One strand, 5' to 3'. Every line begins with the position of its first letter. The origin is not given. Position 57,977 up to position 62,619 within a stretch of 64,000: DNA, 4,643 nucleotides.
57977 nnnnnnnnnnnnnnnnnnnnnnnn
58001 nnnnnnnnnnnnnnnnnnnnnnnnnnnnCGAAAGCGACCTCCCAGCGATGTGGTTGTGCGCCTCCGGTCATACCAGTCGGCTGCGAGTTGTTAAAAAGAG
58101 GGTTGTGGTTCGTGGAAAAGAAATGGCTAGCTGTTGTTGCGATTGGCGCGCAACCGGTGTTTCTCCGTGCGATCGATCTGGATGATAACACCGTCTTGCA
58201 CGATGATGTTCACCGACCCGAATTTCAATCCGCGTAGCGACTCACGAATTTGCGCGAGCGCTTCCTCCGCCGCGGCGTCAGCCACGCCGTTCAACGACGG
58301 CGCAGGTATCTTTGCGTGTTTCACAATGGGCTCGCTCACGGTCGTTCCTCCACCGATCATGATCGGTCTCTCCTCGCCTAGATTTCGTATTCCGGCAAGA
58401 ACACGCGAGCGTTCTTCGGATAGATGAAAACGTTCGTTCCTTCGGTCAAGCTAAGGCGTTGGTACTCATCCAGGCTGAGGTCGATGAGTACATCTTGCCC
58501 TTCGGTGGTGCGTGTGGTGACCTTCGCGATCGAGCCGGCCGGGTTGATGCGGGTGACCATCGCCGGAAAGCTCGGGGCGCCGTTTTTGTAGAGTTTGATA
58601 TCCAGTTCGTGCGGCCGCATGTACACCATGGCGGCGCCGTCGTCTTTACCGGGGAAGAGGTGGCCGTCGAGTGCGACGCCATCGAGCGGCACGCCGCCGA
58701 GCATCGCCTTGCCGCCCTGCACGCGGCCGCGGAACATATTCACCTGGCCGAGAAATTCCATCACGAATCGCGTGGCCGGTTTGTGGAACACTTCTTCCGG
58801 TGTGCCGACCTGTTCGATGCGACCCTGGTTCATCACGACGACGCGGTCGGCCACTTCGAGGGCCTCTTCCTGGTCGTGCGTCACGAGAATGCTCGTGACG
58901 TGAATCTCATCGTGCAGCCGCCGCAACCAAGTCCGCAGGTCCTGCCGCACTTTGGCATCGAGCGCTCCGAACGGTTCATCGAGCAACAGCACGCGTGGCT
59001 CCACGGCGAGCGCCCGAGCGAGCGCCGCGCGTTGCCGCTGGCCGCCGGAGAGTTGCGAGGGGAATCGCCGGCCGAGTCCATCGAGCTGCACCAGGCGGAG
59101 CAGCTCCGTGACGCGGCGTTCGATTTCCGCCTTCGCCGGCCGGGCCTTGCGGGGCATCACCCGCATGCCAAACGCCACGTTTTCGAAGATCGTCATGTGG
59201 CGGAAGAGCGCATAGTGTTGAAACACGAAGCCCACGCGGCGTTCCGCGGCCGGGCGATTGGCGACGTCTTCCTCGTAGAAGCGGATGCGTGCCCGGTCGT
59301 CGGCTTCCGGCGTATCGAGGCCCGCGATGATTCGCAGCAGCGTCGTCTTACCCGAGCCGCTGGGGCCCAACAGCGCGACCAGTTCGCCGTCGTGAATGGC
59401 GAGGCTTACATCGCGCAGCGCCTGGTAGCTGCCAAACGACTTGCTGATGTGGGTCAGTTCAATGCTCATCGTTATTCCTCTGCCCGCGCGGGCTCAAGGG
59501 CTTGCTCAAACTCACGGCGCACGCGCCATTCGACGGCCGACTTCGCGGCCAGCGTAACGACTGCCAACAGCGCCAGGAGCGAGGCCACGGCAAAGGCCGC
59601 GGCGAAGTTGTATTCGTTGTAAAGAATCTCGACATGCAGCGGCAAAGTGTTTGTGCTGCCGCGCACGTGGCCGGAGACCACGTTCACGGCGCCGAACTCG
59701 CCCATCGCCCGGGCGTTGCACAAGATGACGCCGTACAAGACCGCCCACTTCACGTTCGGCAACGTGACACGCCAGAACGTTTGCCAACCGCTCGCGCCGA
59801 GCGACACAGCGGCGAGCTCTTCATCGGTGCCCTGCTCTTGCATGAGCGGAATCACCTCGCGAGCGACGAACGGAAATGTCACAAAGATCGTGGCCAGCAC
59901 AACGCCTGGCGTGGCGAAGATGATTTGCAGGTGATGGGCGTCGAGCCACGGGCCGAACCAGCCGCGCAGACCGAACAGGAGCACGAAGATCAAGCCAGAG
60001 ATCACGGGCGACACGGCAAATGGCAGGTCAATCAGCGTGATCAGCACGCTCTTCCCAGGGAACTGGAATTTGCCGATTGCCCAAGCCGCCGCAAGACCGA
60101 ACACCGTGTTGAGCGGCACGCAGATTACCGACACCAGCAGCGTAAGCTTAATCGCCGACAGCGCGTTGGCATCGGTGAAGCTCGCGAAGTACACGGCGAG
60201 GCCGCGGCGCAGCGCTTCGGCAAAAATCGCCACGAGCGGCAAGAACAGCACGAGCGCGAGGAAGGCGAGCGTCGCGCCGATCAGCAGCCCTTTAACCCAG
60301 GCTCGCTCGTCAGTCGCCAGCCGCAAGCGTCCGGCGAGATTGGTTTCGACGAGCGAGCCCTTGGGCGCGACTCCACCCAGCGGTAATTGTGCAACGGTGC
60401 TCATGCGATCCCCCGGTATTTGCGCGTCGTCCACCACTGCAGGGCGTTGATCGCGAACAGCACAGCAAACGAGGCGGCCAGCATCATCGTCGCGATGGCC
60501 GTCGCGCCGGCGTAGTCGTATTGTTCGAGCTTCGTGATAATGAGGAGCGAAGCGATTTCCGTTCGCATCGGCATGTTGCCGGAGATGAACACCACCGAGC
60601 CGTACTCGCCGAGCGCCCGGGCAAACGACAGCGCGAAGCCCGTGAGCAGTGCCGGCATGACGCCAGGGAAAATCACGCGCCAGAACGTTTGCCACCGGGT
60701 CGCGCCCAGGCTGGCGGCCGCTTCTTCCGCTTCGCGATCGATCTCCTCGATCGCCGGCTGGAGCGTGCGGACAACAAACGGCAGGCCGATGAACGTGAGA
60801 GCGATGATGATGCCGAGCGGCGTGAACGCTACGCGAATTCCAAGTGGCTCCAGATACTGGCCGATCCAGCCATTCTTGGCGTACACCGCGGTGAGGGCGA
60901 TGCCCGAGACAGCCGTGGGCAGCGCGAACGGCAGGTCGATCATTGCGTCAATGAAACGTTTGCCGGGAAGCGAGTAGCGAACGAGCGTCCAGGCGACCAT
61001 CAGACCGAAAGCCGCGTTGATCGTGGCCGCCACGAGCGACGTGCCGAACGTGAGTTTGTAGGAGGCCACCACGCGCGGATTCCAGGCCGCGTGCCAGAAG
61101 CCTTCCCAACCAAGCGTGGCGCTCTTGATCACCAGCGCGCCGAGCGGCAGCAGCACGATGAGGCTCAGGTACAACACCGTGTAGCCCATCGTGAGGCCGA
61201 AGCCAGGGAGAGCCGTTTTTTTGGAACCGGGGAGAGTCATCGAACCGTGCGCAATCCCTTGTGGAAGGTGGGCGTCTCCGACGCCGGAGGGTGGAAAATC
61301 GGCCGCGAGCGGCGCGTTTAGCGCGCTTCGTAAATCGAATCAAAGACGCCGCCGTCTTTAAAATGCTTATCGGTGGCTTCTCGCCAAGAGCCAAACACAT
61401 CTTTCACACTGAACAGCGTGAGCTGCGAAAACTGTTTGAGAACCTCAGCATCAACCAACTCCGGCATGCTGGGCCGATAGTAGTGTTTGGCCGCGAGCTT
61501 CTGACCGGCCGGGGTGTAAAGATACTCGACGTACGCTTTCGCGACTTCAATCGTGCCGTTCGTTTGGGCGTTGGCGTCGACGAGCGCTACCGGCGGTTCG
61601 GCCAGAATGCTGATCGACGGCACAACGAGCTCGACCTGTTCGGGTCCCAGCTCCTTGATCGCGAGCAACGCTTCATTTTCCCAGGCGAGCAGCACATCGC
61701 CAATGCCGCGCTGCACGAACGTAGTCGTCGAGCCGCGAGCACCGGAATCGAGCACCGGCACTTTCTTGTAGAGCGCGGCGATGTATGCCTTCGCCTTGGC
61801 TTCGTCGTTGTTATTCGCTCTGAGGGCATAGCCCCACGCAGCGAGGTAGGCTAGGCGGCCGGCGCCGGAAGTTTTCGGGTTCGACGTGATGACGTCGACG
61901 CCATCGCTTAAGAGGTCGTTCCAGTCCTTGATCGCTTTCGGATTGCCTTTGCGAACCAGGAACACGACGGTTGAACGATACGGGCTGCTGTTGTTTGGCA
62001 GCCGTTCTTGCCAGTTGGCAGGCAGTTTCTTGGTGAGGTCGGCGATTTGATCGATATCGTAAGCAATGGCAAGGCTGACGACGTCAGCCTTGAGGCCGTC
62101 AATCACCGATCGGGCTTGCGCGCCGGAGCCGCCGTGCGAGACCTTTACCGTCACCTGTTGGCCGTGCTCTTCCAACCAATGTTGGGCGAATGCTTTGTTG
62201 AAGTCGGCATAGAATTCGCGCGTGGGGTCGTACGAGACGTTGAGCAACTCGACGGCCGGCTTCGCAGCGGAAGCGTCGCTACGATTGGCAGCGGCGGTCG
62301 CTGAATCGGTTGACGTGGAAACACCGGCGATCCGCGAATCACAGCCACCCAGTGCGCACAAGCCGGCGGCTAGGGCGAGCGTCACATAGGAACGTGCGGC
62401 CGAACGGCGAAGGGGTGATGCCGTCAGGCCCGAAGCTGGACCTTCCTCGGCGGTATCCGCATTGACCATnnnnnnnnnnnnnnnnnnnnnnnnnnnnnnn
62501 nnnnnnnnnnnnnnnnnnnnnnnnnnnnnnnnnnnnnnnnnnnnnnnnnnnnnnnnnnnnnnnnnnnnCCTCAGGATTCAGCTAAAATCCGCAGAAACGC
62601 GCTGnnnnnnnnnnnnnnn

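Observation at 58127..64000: Sulfate uptake operon sbp-cysTWA-yezD apparently under sigma-54 control, divergent from a GAF-domain enhancer-binding protein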

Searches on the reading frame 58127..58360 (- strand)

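Call 8: search_protein_families(library=pfam, proteins=[window:58127-58360:-])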
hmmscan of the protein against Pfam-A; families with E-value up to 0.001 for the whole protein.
window:58127-58360:- (77 aa): 1 family
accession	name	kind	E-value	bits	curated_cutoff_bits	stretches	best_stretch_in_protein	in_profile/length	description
PF10055.14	DUF2292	-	8e-18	64.2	22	1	35-70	2-37/37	Uncharacterized small protein (DUF2292)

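Call 9: search_protein_families(library=ncbifam, proteins=[window:58127-58360:-])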
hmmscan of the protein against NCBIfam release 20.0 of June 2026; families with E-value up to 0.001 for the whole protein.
window:58127-58360:- (77 aa): 1 family
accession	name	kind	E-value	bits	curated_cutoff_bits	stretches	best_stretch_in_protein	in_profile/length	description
NF033785.1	sulfur_OscA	equivalog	1.3e-11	44.3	85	1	33-75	15-57/60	sulfur starvation response protein OscA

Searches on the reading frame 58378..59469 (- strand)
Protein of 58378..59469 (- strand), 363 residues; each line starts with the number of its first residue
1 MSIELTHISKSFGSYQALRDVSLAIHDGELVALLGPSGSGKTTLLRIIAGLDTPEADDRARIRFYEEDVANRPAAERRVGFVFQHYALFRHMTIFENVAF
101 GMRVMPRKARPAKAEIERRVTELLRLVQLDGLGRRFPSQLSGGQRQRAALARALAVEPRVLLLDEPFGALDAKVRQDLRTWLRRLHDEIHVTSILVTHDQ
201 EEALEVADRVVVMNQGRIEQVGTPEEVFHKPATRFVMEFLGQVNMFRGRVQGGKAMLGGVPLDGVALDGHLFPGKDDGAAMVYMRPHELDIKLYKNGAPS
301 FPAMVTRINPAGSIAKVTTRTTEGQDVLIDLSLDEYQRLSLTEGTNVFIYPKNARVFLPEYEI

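Call 8: search_protein_families(library=pfam, proteins=[window:58378-59469:-])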
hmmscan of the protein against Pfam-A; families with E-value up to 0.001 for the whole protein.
window:58378-59469:- (363 aa): 8 families
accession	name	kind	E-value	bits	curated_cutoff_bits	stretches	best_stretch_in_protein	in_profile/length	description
PF00005.33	ABC_tran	-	1.5e-34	120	25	1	18-167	1-136/137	ABC transporter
PF17850.7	CysA_C_terminal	-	1.4e-09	38.8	29.7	1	244-291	1-43/43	CysA C-terminal regulatory domain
PF13304.12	AAA_21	-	1.4e-08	35.7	27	0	123-201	221-301/304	AAA domain, putative AbiEii toxin, Type IV TA system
PF12857.13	TOBE_3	-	9.6e-07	29.1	27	1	296-352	2-59/59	TOBE-like domain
PF03459.23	TOBE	-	1.9e-06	28.4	22.3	1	301-358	7-64/64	TOBE domain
PF02463.25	SMC_N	-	9.6e-06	25.6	40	1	20-214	17-212/220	RecF/RecN/SMC N terminal domain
PF09818.15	ABC_ATPase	-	2.4e-05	24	23.2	0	178-222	211-255/283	P-loop domain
PF08402.16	TOBE_2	-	5.8e-05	23.6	21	1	284-357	3-74/76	TOBE domain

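Call 9: search_protein_families(library=ncbifam, proteins=[window:58378-59469:-])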
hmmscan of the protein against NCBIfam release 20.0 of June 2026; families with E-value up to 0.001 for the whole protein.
window:58378-59469:- (363 aa): 190 families (the best 25 are shown)
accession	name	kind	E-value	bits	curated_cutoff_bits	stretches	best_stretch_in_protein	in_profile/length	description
NF008105.0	PRK10851.1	equivalog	2.6e-131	437.6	502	1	1-359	1-349/362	sulfate/thiosulfate ABC transporter ATP-binding protein CysA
TIGR00968.1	3a0106s01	subfamily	8.2e-114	379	342.75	1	3-245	1-236/237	sulfate ABC transporter ATP-binding protein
TIGR03265.1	PhnT2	equivalog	1e-107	360.5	457.7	1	3-351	5-344/353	putative 2-aminoethylphosphonate ABC transporter ATP-binding protein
NF006987.0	PRK09452.1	equivalog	2.6e-92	309.4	482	1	3-294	18-304/378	spermidine/putrescine ABC transporter ATP-binding protein PotA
TIGR01187.1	potA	subfamily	3.5e-90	302.4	355.6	1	33-337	1-302/325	polyamine ABC transporter ATP-binding protein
NF043075.1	MMSYN1_0197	equivalog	7.3e-86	288.2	550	1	3-311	3-298/341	spermidine/putrescine ABC transporter ATP-binding protein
NF008513.0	PRK11432.1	equivalog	1.8e-85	287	496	1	3-339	7-330/351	ferric ABC transporter ATP-binding protein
NF008653.0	PRK11650.1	subfamily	5.3e-84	282.3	432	1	2-335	3-327/357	sn-glycerol-3-phosphate ABC transporter ATP-binding protein UgpC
NF040840.2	tungstate_WtpC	equivalog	2e-82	277.3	440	1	3-355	2-343/347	tungstate ABC transporter ATP-binding protein WtpC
TIGR03258.1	PhnT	equivalog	5.8e-82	275.6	499.15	1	3-321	9-323/359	2-aminoethylphosphonate ABC transport system ATP-binding subunit PhnT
NF040933.2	ABC_arch_GlcV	equivalog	3.6e-81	272.8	450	1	2-330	2-332/357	glucose ABC transporter ATP-binding protein GlcV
NF008621.0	PRK11607.1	equivalog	2.8e-75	253.5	613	1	3-251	20-261/377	putrescine ABC transporter ATP-binding subunit PotG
NF008233.0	PRK11000.1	equivalog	3.7e-72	243.2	568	1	2-245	3-239/369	maltose/maltodextrin ABC transporter ATP-binding protein MalK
TIGR01186.1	proV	subfamily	6.9e-66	222.8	326.6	1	12-247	3-237/363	betaine/proline/choline family ABC transporter ATP-binding protein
NF007027.0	PRK09493.1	equivalog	1.6e-55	188.1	379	1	3-243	2-239/240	glutamine ABC transporter ATP-binding protein GlnQ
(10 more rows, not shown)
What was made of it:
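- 58378..59469 (-): cysA, the ATPase of the sulfate/thiosulfate ABC transporter, with CysA C-terminal and TOBE domains. PF17850 and PF12857 also hit (calls 8, 9).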

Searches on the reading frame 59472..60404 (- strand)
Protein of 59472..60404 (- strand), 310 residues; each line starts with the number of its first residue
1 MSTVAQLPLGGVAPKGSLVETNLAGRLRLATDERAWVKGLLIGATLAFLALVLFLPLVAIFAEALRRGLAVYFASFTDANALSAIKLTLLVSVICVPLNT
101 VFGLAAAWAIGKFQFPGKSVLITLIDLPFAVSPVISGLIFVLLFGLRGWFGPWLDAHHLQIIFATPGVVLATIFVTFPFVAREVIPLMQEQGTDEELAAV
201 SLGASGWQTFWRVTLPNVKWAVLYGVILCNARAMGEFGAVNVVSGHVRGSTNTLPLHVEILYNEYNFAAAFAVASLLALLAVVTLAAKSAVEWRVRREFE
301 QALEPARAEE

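Call 8: search_protein_families(library=pfam, proteins=[window:59472-60404:-])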
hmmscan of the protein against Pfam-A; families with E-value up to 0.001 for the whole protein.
window:59472-60404:- (310 aa): 1 family
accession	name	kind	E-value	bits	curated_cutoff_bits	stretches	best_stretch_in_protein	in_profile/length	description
PF00528.27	BPD_transp_1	-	1.9e-10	41.2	26.4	1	102-296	4-183/184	Binding-protein-dependent transport system inner membrane component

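Call 9: search_protein_families(library=ncbifam, proteins=[window:59472-60404:-])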
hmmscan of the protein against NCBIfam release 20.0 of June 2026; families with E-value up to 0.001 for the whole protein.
window:59472-60404:- (310 aa): 29 families (the best 25 are shown)
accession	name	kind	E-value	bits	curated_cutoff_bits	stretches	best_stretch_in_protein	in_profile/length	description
TIGR02140.1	permease_CysW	equivalog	6.6e-122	406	329.1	1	37-295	1-259/261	sulfate ABC transporter permease subunit CysW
NF008620.0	PRK11602.1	equivalog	4.3e-105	351.1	442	1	30-302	11-283/291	sulfate/thiosulfate ABC transporter permease CysW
TIGR00969.1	3a0106s02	subfamily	8.5e-97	323.8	240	1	37-294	13-272/272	sulfate ABC transporter permease subunit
TIGR02139.1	permease_CysT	equivalog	9.3e-59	199.2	246.1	1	40-297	7-264/265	sulfate ABC transporter permease subunit CysT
NF008208.0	PRK10971.1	equivalog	9.4e-53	179.5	415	1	40-299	15-274/277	sulfate/thiosulfate ABC transporter permease CysT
TIGR01581.1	Mo_ABC_porter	hypoth_equivalog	9.9e-45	152.8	210.3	1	70-285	8-223/225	ABC transporter permease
TIGR02141.1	modB_ABC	equivalog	2.4e-43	148.2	182.6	1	87-290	2-204/208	molybdate ABC transporter permease subunit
NF006939.0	PRK09421.1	equivalog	2.8e-35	121.8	262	1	80-298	7-224/230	molybdate ABC transporter permease subunit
NF040839.1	tungstate_WtpB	equivalog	4.3e-27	95.3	340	1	46-285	10-241/251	tungstate ABC transporter permease WtpB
TIGR03262.1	PhnU2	equivalog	3.4e-24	85.4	593.25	1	37-299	2-264/546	putative 2-aminoethylphosphonate ABC transporter permease subunit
NF038017.1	ABC_perm1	subfamily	4.5e-22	78.9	100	1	88-276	1-182/184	ABC transporter permease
NF011624.0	PRK15050.1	equivalog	4.7e-19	68.6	247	1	29-282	15-272/297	2-aminoethylphosphonate ABC transporter permease subunit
TIGR03226.1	PhnU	equivalog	4.5e-16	59.2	283.45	1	44-286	48-300/311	2-aminoethylphosphonate ABC transporter permease subunit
NF041773.1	tung_perm_TupB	equivalog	3.4e-13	49.9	320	1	77-283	18-217/230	tungstate ABC transporter permease TupB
TIGR02138.1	phosphate_pstC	equivalog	2.1e-12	46.7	196.45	1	80-294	61-294/296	phosphate ABC transporter permease subunit PstC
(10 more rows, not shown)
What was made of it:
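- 59472..60404 (-): cysW permease. Its ATG overlaps the cysT stop by 4 nt. TIGR02140 scores 406 bits against a cut-off of 329 (call 9).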

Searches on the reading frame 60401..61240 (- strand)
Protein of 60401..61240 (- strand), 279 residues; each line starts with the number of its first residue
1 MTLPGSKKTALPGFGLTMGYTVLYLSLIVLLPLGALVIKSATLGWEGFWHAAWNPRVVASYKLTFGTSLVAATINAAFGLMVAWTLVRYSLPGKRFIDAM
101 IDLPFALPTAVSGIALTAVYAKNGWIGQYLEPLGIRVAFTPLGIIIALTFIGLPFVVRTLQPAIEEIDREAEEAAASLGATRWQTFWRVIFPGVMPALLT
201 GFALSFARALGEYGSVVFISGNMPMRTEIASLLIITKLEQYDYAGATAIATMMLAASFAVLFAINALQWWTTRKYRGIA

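Call 8: search_protein_families(library=pfam, proteins=[window:60401-61240:-])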
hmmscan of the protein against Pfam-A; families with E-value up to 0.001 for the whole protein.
window:60401-61240:- (279 aa): 1 family
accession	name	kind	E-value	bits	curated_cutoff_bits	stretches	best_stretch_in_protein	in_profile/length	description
PF00528.27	BPD_transp_1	-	1.4e-23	84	26.4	1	77-273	3-180/184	Binding-protein-dependent transport system inner membrane component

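Call 9: search_protein_families(library=ncbifam, proteins=[window:60401-61240:-])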
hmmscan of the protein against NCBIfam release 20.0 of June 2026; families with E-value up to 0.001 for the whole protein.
window:60401-61240:- (279 aa): 44 families (the best 25 are shown)
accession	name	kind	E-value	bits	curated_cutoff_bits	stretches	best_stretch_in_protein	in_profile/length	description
TIGR02139.1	permease_CysT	equivalog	4.8e-127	423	246.1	1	11-273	2-264/265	sulfate ABC transporter permease subunit CysT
NF008208.0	PRK10971.1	equivalog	2.9e-98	328.7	415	1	6-277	5-276/277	sulfate/thiosulfate ABC transporter permease CysT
TIGR00969.1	3a0106s02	subfamily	1.9e-97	326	240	1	8-269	10-271/272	sulfate ABC transporter permease subunit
TIGR02140.1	permease_CysW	equivalog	3.2e-57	194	329.1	1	20-269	8-257/261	sulfate ABC transporter permease subunit CysW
TIGR01581.1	Mo_ABC_porter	hypoth_equivalog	2.1e-51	174.6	210.3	1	43-261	5-223/225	ABC transporter permease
TIGR02141.1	modB_ABC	equivalog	4.3e-50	170.3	182.6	1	63-267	2-205/208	molybdate ABC transporter permease subunit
NF008620.0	PRK11602.1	equivalog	1.2e-42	146.1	442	1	21-274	26-279/291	sulfate/thiosulfate ABC transporter permease CysW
NF006939.0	PRK09421.1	equivalog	9.2e-41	139.7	262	1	61-271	12-224/230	molybdate ABC transporter permease subunit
NF040839.1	tungstate_WtpB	equivalog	2.2e-40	138.9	340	1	23-266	11-246/251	tungstate ABC transporter permease WtpB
NF011624.0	PRK15050.1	equivalog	2.7e-27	95.7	247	1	21-260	31-278/297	2-aminoethylphosphonate ABC transporter permease subunit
TIGR03262.1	PhnU2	equivalog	3.9e-24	85.2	593.25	2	159-273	427-539/546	putative 2-aminoethylphosphonate ABC transporter permease subunit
TIGR03226.1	PhnU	equivalog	1.1e-21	77.6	283.45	1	21-264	49-299/311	2-aminoethylphosphonate ABC transporter permease subunit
NF038017.1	ABC_perm1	subfamily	1.4e-21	77.3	100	1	67-254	4-184/184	ABC transporter permease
NF006951.0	PRK09433.1-2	equivalog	2.1e-21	76.1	788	1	22-255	20-252/535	thiamine/thiamine pyrophosphate ABC transporter permease ThiP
NF007047.0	PRK09500.1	equivalog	4.2e-20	72.4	326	1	16-265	11-249/257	spermidine/putrescine ABC transporter permease PotC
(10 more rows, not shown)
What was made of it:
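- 60401..61240 (-): cysT permease. TIGR02139 scores 423 bits against a cut-off of 246 (call 9).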

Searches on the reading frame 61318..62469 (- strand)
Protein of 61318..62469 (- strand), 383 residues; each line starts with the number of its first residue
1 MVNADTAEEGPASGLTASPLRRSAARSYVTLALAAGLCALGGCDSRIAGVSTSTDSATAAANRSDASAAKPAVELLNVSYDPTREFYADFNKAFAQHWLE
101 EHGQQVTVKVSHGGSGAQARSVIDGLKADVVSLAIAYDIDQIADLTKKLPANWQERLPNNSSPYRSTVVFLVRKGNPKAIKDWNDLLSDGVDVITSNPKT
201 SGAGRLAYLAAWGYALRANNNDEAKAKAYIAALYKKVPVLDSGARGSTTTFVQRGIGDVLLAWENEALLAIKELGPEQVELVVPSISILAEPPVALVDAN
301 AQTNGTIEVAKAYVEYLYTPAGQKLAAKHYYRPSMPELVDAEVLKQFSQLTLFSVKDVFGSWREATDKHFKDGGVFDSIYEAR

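Call 8: search_protein_families(library=pfam, proteins=[window:61318-62469:-])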
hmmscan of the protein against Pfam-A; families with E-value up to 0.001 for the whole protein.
window:61318-62469:- (383 aa): 4 families
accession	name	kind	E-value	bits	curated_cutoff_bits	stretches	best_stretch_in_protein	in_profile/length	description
PF13531.11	SBP_bac_11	-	2.2e-36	126.2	25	1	85-332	11-227/227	Bacterial extracellular solute-binding protein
PF01547.30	SBP_bac_1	-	1.5e-12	48.6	26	1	83-324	4-307/307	Bacterial extracellular solute-binding protein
PF13343.11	SBP_bac_6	-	0.0002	21.3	24.6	0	183-349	83-230/245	Bacterial extracellular solute-binding protein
PF12727.12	PBP_like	-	0.00089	18.9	27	0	164-210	67-110/193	PBP superfamily domain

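Call 9: search_protein_families(library=ncbifam, proteins=[window:61318-62469:-])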
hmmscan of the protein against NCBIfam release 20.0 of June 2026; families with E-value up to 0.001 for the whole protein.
window:61318-62469:- (383 aa): 3 families
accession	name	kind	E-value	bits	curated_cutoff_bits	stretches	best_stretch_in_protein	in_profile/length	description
NF008022.0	PRK10752.1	subfamily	1e-136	455.7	288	1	70-380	19-327/329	sulfate ABC transporter substrate-binding protein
TIGR00971.1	3a0106s03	subfamily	1.2e-133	445.3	155.5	1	71-379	9-315/315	sulfate ABC transporter substrate-binding protein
NF008106.0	PRK10852.1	subfamily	7e-106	354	308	1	65-380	18-333/338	thiosulfate ABC transporter substrate-binding protein CysP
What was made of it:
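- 61318..62469 (-): sbp, the sulfate-binding protein, with a probable lipoprotein signal (LRRSAA...LGGC). The thiosulfate CysP model also passes, 354 against 308 (call 9).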

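Call 10: find_related_loci(query=window:61318-62469:-, collection=genome_contigs, flank=6000)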
Query window:61318-62469:- (383 aa) in genome_contigs; peptide patterns used: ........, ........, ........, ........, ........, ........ (x = any residue, [..] = any of these).
207 stretches matched a pattern; 149 encode a relative of the query (tblastn E <= 1e-3); the best 80 are kept; 80 distinct loci.
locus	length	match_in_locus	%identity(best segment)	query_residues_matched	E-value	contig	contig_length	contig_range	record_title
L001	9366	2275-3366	72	18-380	2e-177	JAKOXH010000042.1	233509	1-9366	MAG: Planctomycetota bacterium isolate JPNG_metabat.20 k201_238763, whole genome shotgun sequence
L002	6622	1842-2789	64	64-379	4e-140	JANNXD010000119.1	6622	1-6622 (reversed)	MAG: Gammaproteobacteria bacterium isolate VAR_34_metabat_255 VAR_34_k141_1210663, whole genome shotgun sequence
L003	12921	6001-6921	67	73-380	2e-139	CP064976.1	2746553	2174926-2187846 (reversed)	MAG: Deltaproteobacteria bacterium isolate EsbW_18-Q3-R4-48_MAXAC.279_cln chromosome, complete genome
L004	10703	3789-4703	66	75-380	7e-139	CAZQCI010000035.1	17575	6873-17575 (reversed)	MAG TPA_asm: uncultured Nitrospiraceae bacterium isolate SRP342105_co2_53 genome assembly, contig: NODE_3301_length_1757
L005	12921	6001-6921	66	73-380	1e-137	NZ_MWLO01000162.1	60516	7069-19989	Ideonella sp. A 288 EOINJALH_162, whole genome shotgun sequence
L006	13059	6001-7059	59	19-381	4e-137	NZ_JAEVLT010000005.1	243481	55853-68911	Bacillus sp. EB600 ENGS202_contig_5, whole genome shotgun sequence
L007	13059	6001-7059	58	22-380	5e-136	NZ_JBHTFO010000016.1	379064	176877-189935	Paenibacillus sp. GCM10028914 strain 667-G9 platanus_K_17_124_16, whole genome shotgun sequence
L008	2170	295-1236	64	67-381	2e-144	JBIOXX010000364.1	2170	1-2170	MAG: bacterium isolate MAG045 k127_495398, whole genome shotgun sequence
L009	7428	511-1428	64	75-381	2e-134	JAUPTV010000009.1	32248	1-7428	MAG: Pseudomonadota bacterium isolate erpe_2018_sw_3hr_WHONDRS-SW48-000086_B_bin.13 scaffold_10231, whole genome shotgun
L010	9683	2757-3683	65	75-381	2e-133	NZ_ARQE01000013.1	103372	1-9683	Aureimonas ureilytica DSM 18598 = NBRC 106430 strain DSM 18598 B146DRAFT_scaffold_12.13_C, whole genome shotgun sequence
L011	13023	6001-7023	60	41-380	5e-133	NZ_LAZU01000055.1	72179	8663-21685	Paenibacillus sp. DMB20 gs_32, whole genome shotgun sequence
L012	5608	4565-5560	61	65-382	1e-133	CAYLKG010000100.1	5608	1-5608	MAG TPA_asm: uncultured Aliarcobacter sp. isolate SRP220891_co1_127 genome assembly, contig: NODE_28831_length_5608_cov_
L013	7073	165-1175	61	42-380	1e-132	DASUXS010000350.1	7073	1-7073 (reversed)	MAG TPA_asm: Moraxellaceae bacterium isolate SMAG_U1875 k141_1087270, whole genome shotgun sequence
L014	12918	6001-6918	63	73-379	4e-132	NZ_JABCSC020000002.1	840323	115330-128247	Uliginosibacterium aquaticum strain IMCC34675 NODE_2_length_840323_cov_123.470798, whole genome shotgun sequence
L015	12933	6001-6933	64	68-380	2e-131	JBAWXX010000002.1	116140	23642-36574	MAG: Verrucomicrobiota bacterium isolate ELA074 MAG074_2, whole genome shotgun sequence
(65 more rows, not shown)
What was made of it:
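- Tried and rejected: It returned mostly proteobacterial loci (call 10).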
